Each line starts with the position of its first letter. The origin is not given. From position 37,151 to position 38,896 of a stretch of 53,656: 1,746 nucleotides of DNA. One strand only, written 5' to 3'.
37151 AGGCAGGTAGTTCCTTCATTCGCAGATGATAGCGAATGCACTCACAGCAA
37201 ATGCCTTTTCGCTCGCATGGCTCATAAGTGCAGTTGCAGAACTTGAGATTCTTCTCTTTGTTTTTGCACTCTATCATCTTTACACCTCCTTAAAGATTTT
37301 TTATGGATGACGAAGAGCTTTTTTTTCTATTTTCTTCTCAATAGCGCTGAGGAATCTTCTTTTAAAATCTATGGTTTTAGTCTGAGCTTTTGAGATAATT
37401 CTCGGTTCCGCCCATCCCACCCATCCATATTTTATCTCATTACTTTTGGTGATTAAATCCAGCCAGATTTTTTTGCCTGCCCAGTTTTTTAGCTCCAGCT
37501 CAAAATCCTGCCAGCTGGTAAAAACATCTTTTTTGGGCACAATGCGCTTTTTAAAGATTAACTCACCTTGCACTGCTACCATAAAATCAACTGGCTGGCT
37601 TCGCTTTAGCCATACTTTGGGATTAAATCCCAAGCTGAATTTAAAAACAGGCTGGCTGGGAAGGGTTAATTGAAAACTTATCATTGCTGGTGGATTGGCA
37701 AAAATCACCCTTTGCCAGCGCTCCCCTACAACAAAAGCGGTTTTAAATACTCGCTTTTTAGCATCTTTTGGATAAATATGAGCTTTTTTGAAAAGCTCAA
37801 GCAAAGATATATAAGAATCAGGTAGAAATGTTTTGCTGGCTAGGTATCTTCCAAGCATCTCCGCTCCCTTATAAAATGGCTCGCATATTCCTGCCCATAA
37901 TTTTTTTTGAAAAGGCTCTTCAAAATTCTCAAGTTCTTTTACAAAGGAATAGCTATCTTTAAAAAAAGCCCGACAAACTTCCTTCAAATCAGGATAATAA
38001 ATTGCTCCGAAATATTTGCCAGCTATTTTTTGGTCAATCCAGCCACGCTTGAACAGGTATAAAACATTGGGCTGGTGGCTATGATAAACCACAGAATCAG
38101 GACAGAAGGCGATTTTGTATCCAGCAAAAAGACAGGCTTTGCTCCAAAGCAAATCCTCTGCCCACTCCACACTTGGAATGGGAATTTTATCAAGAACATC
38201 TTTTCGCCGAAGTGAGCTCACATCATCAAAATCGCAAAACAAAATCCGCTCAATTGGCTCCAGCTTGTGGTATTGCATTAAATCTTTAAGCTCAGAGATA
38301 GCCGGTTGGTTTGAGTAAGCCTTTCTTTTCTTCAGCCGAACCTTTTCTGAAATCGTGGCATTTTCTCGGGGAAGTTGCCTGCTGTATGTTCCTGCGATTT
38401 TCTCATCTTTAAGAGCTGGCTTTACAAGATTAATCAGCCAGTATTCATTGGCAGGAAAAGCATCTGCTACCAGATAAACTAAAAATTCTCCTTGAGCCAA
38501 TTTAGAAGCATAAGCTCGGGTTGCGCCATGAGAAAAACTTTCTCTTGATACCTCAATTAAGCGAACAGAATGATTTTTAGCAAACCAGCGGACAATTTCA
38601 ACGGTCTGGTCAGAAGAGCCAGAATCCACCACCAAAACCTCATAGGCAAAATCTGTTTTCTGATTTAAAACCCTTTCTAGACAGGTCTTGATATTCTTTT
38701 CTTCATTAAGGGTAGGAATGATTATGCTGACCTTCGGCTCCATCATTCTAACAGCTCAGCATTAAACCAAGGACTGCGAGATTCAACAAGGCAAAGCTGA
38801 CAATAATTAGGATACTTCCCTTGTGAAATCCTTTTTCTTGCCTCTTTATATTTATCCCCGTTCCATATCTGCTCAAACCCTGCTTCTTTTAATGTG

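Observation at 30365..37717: The same C-terminal module of about 110-125 aa is appended to two class-B rSAM enzymes and a GT2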

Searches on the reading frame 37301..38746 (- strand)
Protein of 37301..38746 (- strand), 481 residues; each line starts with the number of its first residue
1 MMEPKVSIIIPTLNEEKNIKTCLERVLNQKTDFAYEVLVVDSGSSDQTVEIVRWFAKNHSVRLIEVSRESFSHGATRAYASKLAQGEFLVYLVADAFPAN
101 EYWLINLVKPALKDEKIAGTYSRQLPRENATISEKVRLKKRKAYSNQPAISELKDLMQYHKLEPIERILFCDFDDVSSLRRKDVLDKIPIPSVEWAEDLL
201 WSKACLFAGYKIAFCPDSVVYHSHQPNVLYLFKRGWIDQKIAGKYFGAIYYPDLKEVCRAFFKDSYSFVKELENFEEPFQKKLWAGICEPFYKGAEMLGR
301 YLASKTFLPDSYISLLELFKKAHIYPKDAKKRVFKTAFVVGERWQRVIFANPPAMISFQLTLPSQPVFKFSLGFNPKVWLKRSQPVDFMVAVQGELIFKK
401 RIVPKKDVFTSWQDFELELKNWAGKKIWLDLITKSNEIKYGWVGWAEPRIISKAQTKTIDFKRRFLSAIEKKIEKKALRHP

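Call 3: search_protein_families(library=pfam, proteins=[window:37301-38746:-], max_evalue=1)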
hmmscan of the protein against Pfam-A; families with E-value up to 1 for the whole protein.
window:37301-38746:- (481 aa): 3 families
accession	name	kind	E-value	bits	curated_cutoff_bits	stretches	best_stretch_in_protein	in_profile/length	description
PF00535.33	Glycos_transf_2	-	1.3e-22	80.9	23.3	1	7-123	1-118/168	Glycosyl transferase family 2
PF10111.15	Glyco_tranf_2_2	-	6.8e-09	36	27.3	1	7-98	1-94/276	Glycosyltransferase like family 2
PF13641.12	Glyco_tranf_2_3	-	4.7e-08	33.8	27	1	4-118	1-119/230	Glycosyltransferase like family 2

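Call 7: search_solved_structures(query=window:37301-38746:-, max_evalue=1)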
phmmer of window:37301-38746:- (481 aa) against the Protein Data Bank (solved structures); distinct sequences matched with E-value up to 1: 37.
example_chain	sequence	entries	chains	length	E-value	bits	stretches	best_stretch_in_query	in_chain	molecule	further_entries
2z87_A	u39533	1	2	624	7.8e-17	64.7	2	6-118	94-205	Chondroitin synthase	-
2z86_A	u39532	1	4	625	7.8e-17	64.6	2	6-118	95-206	Chondroitin synthase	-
5tze_C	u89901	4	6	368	6.2e-09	38.6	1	5-98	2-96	Glycosyl transferase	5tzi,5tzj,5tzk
5tz8_A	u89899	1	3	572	1.3e-08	37.5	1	5-97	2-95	Glycosyl transferase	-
5mlz_A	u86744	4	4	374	1.2e-07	34.3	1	4-97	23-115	Dolichol monophosphate mannose synthase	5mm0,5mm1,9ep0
9omh_A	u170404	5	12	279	2.1e-07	33.6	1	5-77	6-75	Glycosyltransferase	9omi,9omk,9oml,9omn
9omm_A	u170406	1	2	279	2.1e-07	33.6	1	5-77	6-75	Glycosyltransferase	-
9omj_A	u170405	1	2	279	3e-07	33.1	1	6-77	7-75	Glycosyltransferase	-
6yv7_B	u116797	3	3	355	3.4e-07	32.9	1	3-114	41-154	Glycosyl transferase, family 2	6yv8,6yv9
6yv7_A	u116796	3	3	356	3.4e-07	32.9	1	3-114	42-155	Glycosyl transferase, family 2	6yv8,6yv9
6p61_A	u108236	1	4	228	3.9e-07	32.7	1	3-103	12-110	Glycosyltransferase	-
5hea_A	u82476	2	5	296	1.7e-06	30.6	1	6-111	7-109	Putative glycosyltransferase (GalT1)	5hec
8bz4_A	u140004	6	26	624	1.4e-05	27.5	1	4-96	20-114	Glycosyltransferase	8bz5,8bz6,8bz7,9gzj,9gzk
8bz8_A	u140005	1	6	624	1.4e-05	27.5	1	4-96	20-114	Glycosyltransferase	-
5eke_A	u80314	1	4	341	1.7e-05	27.2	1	5-96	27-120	Uncharacterized glycosyltransferase sll0501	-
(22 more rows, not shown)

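Call 16: search_protein_families(library=ncbifam, proteins=[window:37301-38746:-], max_evalue=0.001)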
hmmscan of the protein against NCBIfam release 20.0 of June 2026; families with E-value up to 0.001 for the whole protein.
window:37301-38746:- (481 aa): 21 families
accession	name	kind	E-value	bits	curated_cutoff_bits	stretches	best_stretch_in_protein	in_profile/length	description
TIGR04283.1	glyco_like_mftF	equivalog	2.1e-16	60.2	182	1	6-131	1-117/221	TIGR04283 family arsenosugar biosynthesis glycosyltransferase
NF038302.1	EPS_HpsE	equivalog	2.5e-12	46.4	300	1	6-124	3-123/307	hormogonium polysaccharide biosynthesis glycosyltransferase HpsE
NF041875.1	EPS_EpsD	equivalog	1.4e-11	44.4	370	1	6-100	1-94/325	exopolysaccharide biosynthesis glycosyltransferase EpsD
NF007482.0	PRK10073.1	equivalog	1.6e-11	43.8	423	1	3-96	5-96/334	glycosyltransferase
TIGR03937.1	PgaC_IcaA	equivalog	2.5e-11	43.2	422.3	1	3-106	44-148/407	poly-beta-1,6-N-acetyl-D-glucosamine synthase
TIGR03965.1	mycofact_glyco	equivalog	3.9e-11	42.5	280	1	4-116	74-183/467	mycofactocin biosynthesis glycosyltransferase MftF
NF010496.0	PRK13915.1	equivalog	1.3e-10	40.8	262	1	4-129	31-163/307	glucosyl-3-phosphoglycerate synthase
NF045692.1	OglycostaseCruG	equivalog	8.6e-10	38.1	600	1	5-59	42-95/386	2'-O-glycosyltransferase CruG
NF047683.1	TeichurnBiosyTuaG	equivalog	2.6e-09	37.1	400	1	3-96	5-97/252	teichuronic acid biosynthesis protein TuaG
NF047588.1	GlcsyltransPgfSStrep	equivalog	3e-09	36.5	500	1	5-91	2-91/308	glycosyltransferase PgfS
NF038299.1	EPS_HpsN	equivalog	5e-09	35.6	425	1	4-128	1-123/317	hormogonium polysaccharide biosynthesis glycosyltransferase HpsN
NF007986.1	PRK10714.1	equivalog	2.3e-08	33.4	529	1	5-121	7-125/316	undecaprenyl-phosphate 4-deoxy-4-formamido-L-arabinose transferase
TIGR03469.1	HpnB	hypoth_equivalog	4.6e-08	32.5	379.25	1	4-74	44-116/386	hopene-associated glycosyltransferase HpnB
TIGR04195.1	S_glycosyl_SunS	equivalog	5.7e-07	28.7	350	1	4-100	57-146/421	SunS family peptide S-glycosyltransferase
NF050050.1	ProtGlycPglI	equivalog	1.2e-06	28.2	500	1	4-95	2-93/306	GalNAc(5)-diNAcBac-PP-undecaprenol beta-1,3-glucosyltransferase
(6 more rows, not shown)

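Call 25: find_encoding_contigs(protein=window:37301-38746:-, flank=10000, max_places=6)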
Protein window:37301-38746:- (481 aa): no gene with exactly this product is on record in the collection.

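Call 50: find_homologous_proteins(query=window:37301-38746:-, max_evalue=1e-10)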
Query window:37301-38746:- (481 aa): 141 proteins with E <= 1e-10 among 6649 candidates; the best 120 are listed.
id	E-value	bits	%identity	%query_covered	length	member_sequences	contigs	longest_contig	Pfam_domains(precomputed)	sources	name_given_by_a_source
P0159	0.0e+0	1098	100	100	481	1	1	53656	PF10111.15,PF13641.13,PF00535.33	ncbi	-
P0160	4.0e-169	582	56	100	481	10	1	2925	PF10111.15,PF13641.13,PF00535.33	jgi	-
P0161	2.0e-144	500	48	100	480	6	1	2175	PF10111.15,PF13641.13,PF00535.33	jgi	-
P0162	4.1e-144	499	48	100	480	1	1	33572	PF00535.33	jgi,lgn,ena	-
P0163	1.7e-143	497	47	100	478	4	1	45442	PF10111.15,PF13641.13,PF00535.33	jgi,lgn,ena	-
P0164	4.2e-143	496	47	100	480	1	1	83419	PF10111.15,PF13641.13,PF00535.33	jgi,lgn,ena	-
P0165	3.1e-142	493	46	100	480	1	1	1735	PF13641.13,PF00535.33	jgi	-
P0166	4.3e-142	493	46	100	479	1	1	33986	PF10111.15,PF13641.13,PF00535.33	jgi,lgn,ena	-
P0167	5.9e-140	486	45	100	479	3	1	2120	PF10111.15,PF13641.13,PF00535.33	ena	-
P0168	6.4e-140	485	48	97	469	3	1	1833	PF13641.13,PF00535.33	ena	-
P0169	6.7e-140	485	46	99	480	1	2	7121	PF10111.15,PF13641.13,PF00535.33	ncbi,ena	-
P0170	2.9e-138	480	47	100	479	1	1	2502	PF13641.13,PF00535.33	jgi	jgi:rhamnosyltransferase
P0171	3.2e-138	480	45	100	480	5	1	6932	PF10111.15,PF13641.13,PF00535.33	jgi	-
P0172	6.5e-136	472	45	100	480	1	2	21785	PF13641.13,PF00535.33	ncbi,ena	-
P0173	5.8e-135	469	48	94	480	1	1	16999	PF13641.13,PF00535.33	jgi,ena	-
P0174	7.6e-133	462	45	100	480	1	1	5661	PF10111.15,PF13641.13,PF00535.33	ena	-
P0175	1.3e-132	461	46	94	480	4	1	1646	PF10111.15,PF00535.33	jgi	jgi:rhamnosyltransferase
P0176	3.3e-132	460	47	94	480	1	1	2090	PF10111.15,PF00535.33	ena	-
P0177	1.5e-130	455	45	100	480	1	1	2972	PF10111.15,PF13641.13,PF00535.33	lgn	-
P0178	1.4e-125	438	47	93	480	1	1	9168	PF10111.15,PF13641.13,PF00535.33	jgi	jgi:rhamnosyltransferase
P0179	6.3e-115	403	41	99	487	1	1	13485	PF10111.15,PF13641.13,PF00535.33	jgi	jgi:rhamnosyltransferase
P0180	1.9e-101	359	39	99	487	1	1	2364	PF13641.13,PF00535.33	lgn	-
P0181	1.9e-100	355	38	99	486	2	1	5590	PF13641.13,PF00535.33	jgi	-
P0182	1.0e-98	350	37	100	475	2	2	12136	PF13641.13,PF00535.33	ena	-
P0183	3.8e-98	348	38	100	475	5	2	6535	PF13641.13,PF00535.33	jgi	-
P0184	3.7e-97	344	54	63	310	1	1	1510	PF10111.15,PF13641.13,PF00535.33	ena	-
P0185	2.8e-96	342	38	100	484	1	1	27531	PF00535.33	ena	-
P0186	3.4e-96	341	37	100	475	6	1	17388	PF13641.13,PF00535.33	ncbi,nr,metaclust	ncbi:MAG: hypothetical protein A2V67_08660 [Deltaproteobacteria bacterium RBG_13_61_14]|nr:MAG: hypo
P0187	8.4e-96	340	37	99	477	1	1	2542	PF13641.13,PF00535.33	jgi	-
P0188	2.9e-94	335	38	100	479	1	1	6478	PF00535.33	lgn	-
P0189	1.0e-93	333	38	96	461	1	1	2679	PF13641.13,PF00535.33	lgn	-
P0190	1.1e-93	333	38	100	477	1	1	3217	PF13641.13,PF00535.33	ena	-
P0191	7.1e-92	327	37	100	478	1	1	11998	PF13641.13,PF00535.33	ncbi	-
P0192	3.5e-90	321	56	54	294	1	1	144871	PF13641.13,PF00535.33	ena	-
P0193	2.4e-88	315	37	100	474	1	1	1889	PF13641.13,PF00535.33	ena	-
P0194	8.3e-88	314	38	100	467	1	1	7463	PF13641.13,PF00535.33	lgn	-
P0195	2.6e-85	305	36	100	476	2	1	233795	PF00535.33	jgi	-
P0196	3.2e-51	193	40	55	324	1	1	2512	PF13641.13,PF00535.33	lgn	-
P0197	8.6e-50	188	41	53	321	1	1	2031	PF13641.13,PF00535.33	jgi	-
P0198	2.9e-48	183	40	53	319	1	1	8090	PF13641.13,PF00535.33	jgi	jgi:rhamnosyltransferase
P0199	2.8e-46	177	39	50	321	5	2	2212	PF10111.15,PF13641.13,PF00535.33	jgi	jgi:rhamnosyltransferase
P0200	8.1e-46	175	38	53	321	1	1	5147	PF13641.13,PF00535.33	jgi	jgi:rhamnosyltransferase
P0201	3.1e-45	173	42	51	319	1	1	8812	PF10111.15,PF13641.13,PF00535.33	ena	-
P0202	1.3e-44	171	37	51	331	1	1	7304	PF10111.15,PF00535.33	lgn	-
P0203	2.9e-43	167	33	63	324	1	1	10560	PF10111.15,PF13641.13,PF00535.33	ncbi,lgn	-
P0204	5.5e-42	163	32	58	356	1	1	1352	PF10111.15,PF13641.13,PF00535.33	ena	-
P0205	1.1e-41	162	38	51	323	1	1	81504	PF10111.15,PF13641.13,PF00535.33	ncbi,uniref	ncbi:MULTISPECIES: glycosyltransferase family 2 protein [unclassified Ensifer]|uniref:glycosyltransf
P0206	1.2e-41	161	34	66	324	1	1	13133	PF00535.33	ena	-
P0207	1.4e-41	161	34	56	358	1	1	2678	PF10111.15,PF13641.13,PF00535.33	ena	-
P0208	1.5e-40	158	36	62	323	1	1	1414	PF13641.13,PF00535.33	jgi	-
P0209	2.0e-40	157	32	63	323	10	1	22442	PF10111.15,PF13641.13,PF00535.33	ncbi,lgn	-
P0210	2.7e-40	157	35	53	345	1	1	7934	PF13641.13,PF00535.33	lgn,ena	-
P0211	3.1e-40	157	34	54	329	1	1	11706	PF10111.15,PF13641.13,PF00535.33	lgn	-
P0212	6.6e-40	156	34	63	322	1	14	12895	PF13641.13,PF00535.33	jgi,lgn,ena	jgi:rhamnosyltransferase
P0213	1.0e-39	155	37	53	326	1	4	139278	PF00535.33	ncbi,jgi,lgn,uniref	ncbi:glycosyltransferase family 2 protein [Desulforudis sp. DRI-14]|uniref:glycosyltransferase famil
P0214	1.7e-39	154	39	54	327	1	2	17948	PF13641.13,PF00535.33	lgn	-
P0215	2.4e-39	154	35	63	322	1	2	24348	PF13641.13,PF00535.33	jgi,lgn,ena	-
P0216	5.7e-39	153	35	63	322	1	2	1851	PF10111.15,PF13641.13,PF00535.33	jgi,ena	jgi:rhamnosyltransferase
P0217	1.4e-38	151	38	48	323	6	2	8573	PF10111.15,PF00535.33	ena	-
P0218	1.9e-38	151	35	54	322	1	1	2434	PF00535.33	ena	-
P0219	1.9e-37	148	32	63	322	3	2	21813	PF13641.13,PF00535.33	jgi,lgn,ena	jgi:rhamnosyltransferase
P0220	5.3e-37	146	34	63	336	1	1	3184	PF10111.15,PF00535.33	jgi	jgi:rhamnosyltransferase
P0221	1.1e-36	145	40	49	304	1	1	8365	PF13641.13,PF00535.33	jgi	jgi:rhamnosyltransferase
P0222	2.5e-36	144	34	48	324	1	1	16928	PF10111.15,PF00535.33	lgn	-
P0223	2.7e-36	144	34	63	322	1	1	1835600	PF10111.15,PF13641.13,PF00535.33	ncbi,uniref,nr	ncbi:glycosyltransferase family A protein [Polynucleobacter sp. UB-Raua-W9]|uniref:glycosyltransfera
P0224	4.6e-36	143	37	51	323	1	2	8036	PF10111.15,PF00535.33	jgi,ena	-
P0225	1.4e-35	141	34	59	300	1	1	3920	PF00535.33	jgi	jgi:rhamnosyltransferase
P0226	2.7e-35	140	40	47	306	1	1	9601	PF10111.15,PF13641.13,PF00535.33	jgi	jgi:rhamnosyltransferase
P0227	2.7e-35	140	38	49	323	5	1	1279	PF13641.13,PF00535.33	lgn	-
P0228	3.9e-35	140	37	51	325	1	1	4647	PF10111.15,PF00535.33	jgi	jgi:rhamnosyltransferase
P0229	5.8e-35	139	39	48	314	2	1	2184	PF13641.13,PF00535.33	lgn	-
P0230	1.4e-34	138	35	51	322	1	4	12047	PF13641.13,PF00535.33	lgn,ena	-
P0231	4.1e-34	137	38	48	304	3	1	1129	PF13641.13,PF00535.33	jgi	-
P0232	9.7e-34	135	39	51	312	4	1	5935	PF10111.15,PF13641.13,PF00535.33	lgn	-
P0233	1.0e-32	132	41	44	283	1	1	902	PF00535.33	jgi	-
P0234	2.2e-32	131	35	51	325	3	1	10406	PF00535.33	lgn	-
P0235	1.7e-31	128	37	46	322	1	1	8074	PF00535.33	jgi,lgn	jgi:rhamnosyltransferase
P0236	3.8e-31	127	35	48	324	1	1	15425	PF00535.33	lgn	-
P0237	1.4e-30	125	36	48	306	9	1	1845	PF00535.33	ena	-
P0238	2.5e-30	124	36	51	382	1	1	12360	PF13641.13,PF00535.33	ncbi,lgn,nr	ncbi:MAG TPA: glycosyltransferase [Terriglobales bacterium]|nr:glycosyltransferase [Terriglobales ba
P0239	2.9e-30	124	33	51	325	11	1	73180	PF13641.13,PF00535.33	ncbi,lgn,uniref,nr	ncbi:glycosyltransferase family A protein [Acidovorax sp.]|uniref:glycosyltransferase family 2 prote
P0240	3.0e-30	124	36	49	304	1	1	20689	PF13641.13,PF00535.33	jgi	jgi:rhamnosyltransferase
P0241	4.7e-30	123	33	53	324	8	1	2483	PF00535.33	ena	-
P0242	1.2e-29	122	38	48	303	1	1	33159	PF10111.15,PF13641.13,PF00535.33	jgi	jgi:rhamnosyltransferase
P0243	1.3e-29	122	38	48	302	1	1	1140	PF13641.13,PF00535.33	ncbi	-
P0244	1.4e-28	118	37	48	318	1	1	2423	PF10111.15,PF13641.13,PF00535.33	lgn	-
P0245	2.1e-28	118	37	48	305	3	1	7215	PF10111.15,PF00535.33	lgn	-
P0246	4.5e-28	117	35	48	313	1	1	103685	PF10111.15,PF13641.13,PF00535.33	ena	-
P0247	5.0e-28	116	39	48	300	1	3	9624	PF10111.15,PF13641.13,PF00535.33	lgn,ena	-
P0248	7.5e-28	116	38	48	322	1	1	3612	PF10111.15,PF13641.13,PF00535.33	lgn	-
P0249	1.8e-27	115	36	48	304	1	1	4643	PF10111.15,PF13641.13,PF00535.33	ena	-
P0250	2.0e-27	115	34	48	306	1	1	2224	PF13641.13,PF00535.33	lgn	-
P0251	6.1e-27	113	35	48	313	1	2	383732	PF10111.15,PF00535.33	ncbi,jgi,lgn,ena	-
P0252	7.4e-27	113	33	48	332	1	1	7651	PF10111.15,PF13641.13,PF00535.33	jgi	jgi:rhamnosyltransferase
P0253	1.7e-26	111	33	59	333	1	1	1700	PF10111.15,PF13641.13,PF00535.33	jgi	jgi:rhamnosyltransferase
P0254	4.1e-26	110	39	46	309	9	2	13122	PF13632.13,PF10111.15,PF13641.13,PF00535.33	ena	-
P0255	5.1e-26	110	38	48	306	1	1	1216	PF13632.13,PF10111.15,PF13641.13,PF00535.33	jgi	jgi:rhamnosyltransferase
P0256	5.7e-26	110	32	50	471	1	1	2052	PF13641.13,PF00535.33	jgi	jgi:glycosyltransferase involved in cell wall biosynthesis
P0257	2.3e-25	108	36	48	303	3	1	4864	PF10111.15,PF13641.13,PF00535.33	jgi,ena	-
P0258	3.0e-25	107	33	48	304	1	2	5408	PF10111.15,PF13641.13,PF00535.33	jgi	jgi:rhamnosyltransferase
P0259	5.3e-25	107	33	48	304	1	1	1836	PF10111.15,PF13641.13,PF00535.33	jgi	jgi:rhamnosyltransferase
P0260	6.2e-25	106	34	48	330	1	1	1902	PF10111.15,PF00535.33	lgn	-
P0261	7.1e-25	106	34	48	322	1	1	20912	PF10111.15,PF13641.13,PF00535.33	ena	-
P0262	1.1e-24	105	33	48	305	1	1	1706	PF10111.15,PF13641.13,PF00535.33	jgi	jgi:rhamnosyltransferase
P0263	1.1e-24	105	33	48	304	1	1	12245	PF10111.15,PF13641.13,PF00535.33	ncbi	ncbi:MAG: glycosyltransferase [Solirubrobacteraceae bacterium]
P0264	1.6e-24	105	33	48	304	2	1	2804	PF10111.15,PF13641.13,PF00535.33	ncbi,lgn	-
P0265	5.9e-24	103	32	56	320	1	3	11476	PF10111.15,PF13641.13,PF00535.33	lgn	-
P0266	1.8e-23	101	32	48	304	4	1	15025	PF10111.15,PF13641.13,PF00535.33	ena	-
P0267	1.9e-23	101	34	48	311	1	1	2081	PF10111.15,PF00535.33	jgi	jgi:rhamnosyltransferase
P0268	4.4e-23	100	32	48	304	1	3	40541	PF10111.15,PF13641.13,PF00535.33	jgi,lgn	jgi:rhamnosyltransferase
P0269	6.0e-23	100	30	47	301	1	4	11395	PF10111.15,PF13641.13,PF00535.33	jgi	jgi:rhamnosyltransferase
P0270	6.4e-23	100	33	48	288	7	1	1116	PF13632.13,PF10111.15,PF13641.13,PF00535.33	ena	-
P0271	3.3e-22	97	35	48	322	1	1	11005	PF10111.15,PF13641.13,PF00535.33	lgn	-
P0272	6.5e-20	90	28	69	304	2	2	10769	PF10111.15,PF13641.13,PF00535.33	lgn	-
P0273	7.4e-19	86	32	46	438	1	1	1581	PF10111.15,PF00535.33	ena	-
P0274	1.1e-18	86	28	52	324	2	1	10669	PF00535.33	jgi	jgi:rhamnosyltransferase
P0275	2.3e-18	85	27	49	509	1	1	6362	PF10111.15,PF00535.33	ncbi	ncbi:MAG TPA: glycosyltransferase family A protein [Geobacteraceae bacterium]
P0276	2.4e-18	85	29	51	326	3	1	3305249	PF13641.13,PF00535.33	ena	-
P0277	9.7e-18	83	29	69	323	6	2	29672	PF10111.15,PF13641.13,PF00535.33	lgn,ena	-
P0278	2.4e-17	81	31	52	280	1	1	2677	PF00535.33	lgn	-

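Call 51: find_encoding_contigs(protein=P0164, flank=10000, max_places=2)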
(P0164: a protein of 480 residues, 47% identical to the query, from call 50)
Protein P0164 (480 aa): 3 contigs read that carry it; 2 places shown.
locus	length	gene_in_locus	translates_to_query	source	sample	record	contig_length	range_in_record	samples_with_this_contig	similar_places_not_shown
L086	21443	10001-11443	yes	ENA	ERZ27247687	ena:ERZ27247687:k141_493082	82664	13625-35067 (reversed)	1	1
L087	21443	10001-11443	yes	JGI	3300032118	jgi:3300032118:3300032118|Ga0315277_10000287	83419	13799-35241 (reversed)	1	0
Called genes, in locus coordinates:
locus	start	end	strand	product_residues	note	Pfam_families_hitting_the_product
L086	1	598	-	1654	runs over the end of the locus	PF00580:UvrD-helicase (faint), PF13086:AAA_11, PF13245:AAA_19 (weak), PF13604:AAA_30 (weak), PF13087:AAA_12, PF18741:MTES_1575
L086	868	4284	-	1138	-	-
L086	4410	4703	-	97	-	-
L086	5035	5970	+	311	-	PF00535:Glycos_transf_2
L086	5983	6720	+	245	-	PF13489:Methyltransf_23, PF08241:Methyltransf_11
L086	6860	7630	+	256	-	PF01061:ABC2_membrane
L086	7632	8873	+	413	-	PF00005:ABC_tran, PF14524:Wzt_C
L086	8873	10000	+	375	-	PF04055:Radical_SAM, PF13186:SPASM (weak)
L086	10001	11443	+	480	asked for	PF00535:Glycos_transf_2, PF10111:Glyco_tranf_2_2 (weak), PF13641:Glyco_tranf_2_3 (faint)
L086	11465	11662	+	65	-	PF20095:DUF6485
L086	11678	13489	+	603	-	PF02310:B12-binding, PF04055:Radical_SAM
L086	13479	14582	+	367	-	PF04055:Radical_SAM, PF13186:SPASM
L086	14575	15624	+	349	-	PF04055:Radical_SAM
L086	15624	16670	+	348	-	PF13353:Fer4_12, PF04055:Radical_SAM, PF13186:SPASM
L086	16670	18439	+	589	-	PF02310:B12-binding, PF04055:Radical_SAM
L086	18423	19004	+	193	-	PF00132:Hexapep, PF14602:Hexapep_2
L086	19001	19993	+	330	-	PF08241:Methyltransf_11 (weak)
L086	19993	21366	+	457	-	PF13477:Glyco_trans_4_2 (faint), PF13439:Glyco_transf_4, PF13579:Glyco_trans_4_4, PF00534:Glycos_transf_1, PF13692:Glyco_trans_1_4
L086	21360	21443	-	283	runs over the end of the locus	PF00590:TP_methylase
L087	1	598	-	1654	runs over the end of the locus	PF00580:UvrD-helicase (faint), PF13086:AAA_11, PF13245:AAA_19 (weak), PF13604:AAA_30 (weak), PF13087:AAA_12, PF18741:MTES_1575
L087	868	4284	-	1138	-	-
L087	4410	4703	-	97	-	-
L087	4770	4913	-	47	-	-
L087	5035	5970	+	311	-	PF00535:Glycos_transf_2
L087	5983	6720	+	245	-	PF13489:Methyltransf_23, PF08241:Methyltransf_11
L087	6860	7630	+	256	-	PF01061:ABC2_membrane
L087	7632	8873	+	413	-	PF00005:ABC_tran, PF14524:Wzt_C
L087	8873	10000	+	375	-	PF04055:Radical_SAM, PF13186:SPASM (faint)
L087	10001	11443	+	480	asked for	PF00535:Glycos_transf_2, PF10111:Glyco_tranf_2_2 (weak), PF13641:Glyco_tranf_2_3 (faint)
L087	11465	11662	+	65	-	PF20095:DUF6485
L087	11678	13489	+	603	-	PF02310:B12-binding, PF04055:Radical_SAM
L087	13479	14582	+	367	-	PF04055:Radical_SAM, PF13186:SPASM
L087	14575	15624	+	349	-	PF04055:Radical_SAM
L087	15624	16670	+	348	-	PF13353:Fer4_12, PF04055:Radical_SAM, PF13186:SPASM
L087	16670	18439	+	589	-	PF02310:B12-binding, PF04055:Radical_SAM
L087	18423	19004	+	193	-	PF00132:Hexapep, PF14602:Hexapep_2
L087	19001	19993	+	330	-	PF08241:Methyltransf_11 (weak)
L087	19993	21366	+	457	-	PF13477:Glyco_trans_4_2 (faint), PF13439:Glyco_transf_4, PF13579:Glyco_trans_4_4, PF00534:Glycos_transf_1, PF13692:Glyco_trans_1_4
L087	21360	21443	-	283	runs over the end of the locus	PF00590:TP_methylase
